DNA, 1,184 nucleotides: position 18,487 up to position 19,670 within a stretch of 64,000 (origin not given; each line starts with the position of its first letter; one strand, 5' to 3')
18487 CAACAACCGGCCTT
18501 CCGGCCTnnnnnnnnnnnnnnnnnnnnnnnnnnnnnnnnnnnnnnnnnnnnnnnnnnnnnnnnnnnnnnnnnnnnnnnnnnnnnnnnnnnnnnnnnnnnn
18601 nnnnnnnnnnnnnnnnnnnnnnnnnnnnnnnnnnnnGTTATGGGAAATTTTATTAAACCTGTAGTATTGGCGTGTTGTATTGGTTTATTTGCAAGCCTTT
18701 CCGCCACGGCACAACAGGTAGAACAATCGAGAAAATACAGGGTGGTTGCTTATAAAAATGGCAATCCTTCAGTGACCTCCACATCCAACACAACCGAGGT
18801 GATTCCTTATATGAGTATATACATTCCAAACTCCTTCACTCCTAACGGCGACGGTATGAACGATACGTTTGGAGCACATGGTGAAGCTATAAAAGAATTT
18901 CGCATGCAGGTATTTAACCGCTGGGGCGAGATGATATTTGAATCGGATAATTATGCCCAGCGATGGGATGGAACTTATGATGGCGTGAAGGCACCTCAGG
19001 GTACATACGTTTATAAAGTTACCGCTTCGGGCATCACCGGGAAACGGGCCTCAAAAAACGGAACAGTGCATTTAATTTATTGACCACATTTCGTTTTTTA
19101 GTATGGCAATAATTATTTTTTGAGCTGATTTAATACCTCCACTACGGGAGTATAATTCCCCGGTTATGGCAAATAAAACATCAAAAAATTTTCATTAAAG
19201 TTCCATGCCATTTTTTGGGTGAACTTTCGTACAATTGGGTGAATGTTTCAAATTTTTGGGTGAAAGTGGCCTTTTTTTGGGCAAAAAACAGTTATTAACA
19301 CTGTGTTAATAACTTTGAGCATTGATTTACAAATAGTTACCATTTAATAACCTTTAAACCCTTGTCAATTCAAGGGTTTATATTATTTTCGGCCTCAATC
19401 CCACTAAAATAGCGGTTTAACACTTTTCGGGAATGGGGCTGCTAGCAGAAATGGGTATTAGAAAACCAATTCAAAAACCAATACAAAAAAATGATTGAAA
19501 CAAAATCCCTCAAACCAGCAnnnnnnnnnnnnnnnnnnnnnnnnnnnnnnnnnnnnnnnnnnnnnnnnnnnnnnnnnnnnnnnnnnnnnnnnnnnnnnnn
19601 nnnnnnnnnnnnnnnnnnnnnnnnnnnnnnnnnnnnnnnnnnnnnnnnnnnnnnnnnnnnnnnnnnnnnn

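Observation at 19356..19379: Conserved palindrome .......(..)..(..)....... upstream of the first giant cargo gene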

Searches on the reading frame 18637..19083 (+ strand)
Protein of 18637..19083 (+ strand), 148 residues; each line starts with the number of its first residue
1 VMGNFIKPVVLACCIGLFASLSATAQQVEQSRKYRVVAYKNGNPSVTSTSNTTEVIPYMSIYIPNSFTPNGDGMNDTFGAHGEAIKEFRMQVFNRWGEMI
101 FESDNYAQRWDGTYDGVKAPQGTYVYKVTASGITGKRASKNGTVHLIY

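Call 71: search_protein_families(library=pfam, proteins=[window:18637-19083:+], max_evalue=1)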
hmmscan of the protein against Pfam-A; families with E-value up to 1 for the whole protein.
window:18637-19083:+ (148 aa): 3 families
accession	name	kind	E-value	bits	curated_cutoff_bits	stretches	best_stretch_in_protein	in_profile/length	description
PF13585.12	CHU_C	-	3.5e-22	78.8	27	1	62-144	2-84/86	CHU_C Type IX secretion signal domain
PF13860.13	FlgD_ig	-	0.021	15.3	27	1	109-131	53-76/79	FlgD Ig-like domain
PF13681.11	PilX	-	0.052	14.4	27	1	117-139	57-79/89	Type IV pilus assembly protein PilX C-term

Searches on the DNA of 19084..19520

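Call 27: search_rna_families(source=window, start=19084, end=19520, threshold=evalue, max_evalue=10)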
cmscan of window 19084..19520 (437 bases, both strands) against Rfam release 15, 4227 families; matches with E-value up to 10: 9.
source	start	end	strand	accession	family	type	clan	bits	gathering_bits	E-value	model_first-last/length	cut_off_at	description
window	19107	19247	+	RF02730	JA02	Gene; sRNA;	-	23.5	49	0.55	1-116/116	no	Aggregatibacter sRNA JA02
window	19316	19448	-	RF03098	RAGATH-22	Gene; sRNA;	-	22.3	120.3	0.039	1-166/166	no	RAGATH-22 RNA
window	19281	19398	+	RF02579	tsr26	Gene; sRNA;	-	21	141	0.84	1-122/122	no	S. aureus tsr26 small RNA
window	19282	19414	-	RF01770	rimP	Cis-reg; leader;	-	18.7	47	1.4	1-102/102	no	Gammaprotebacteria rimP leader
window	19244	19414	-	RF01464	rliA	Gene; sRNA;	-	18.2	50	0.23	1-224/224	no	Listeria sRNA rliA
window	19351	19392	-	RF01359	CRISPR-DR46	Gene; CRISPR;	-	16.4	50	9.1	1-38/38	no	CRISPR RNA direct repeat element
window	19356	19427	+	RF01770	rimP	Cis-reg; leader;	-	15.8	47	5.8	34-99/102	no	Gammaprotebacteria rimP leader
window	19320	19383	-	RF02365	Yfr17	Gene; sRNA;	-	15.2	50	2.5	1-264/264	no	Cyanobacterial functional RNA 17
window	19084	19208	+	RF01578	RUF1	Gene; sRNA;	-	14.3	70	2.9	21-264/264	5'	Plasmodium RNA of unkown function RUF1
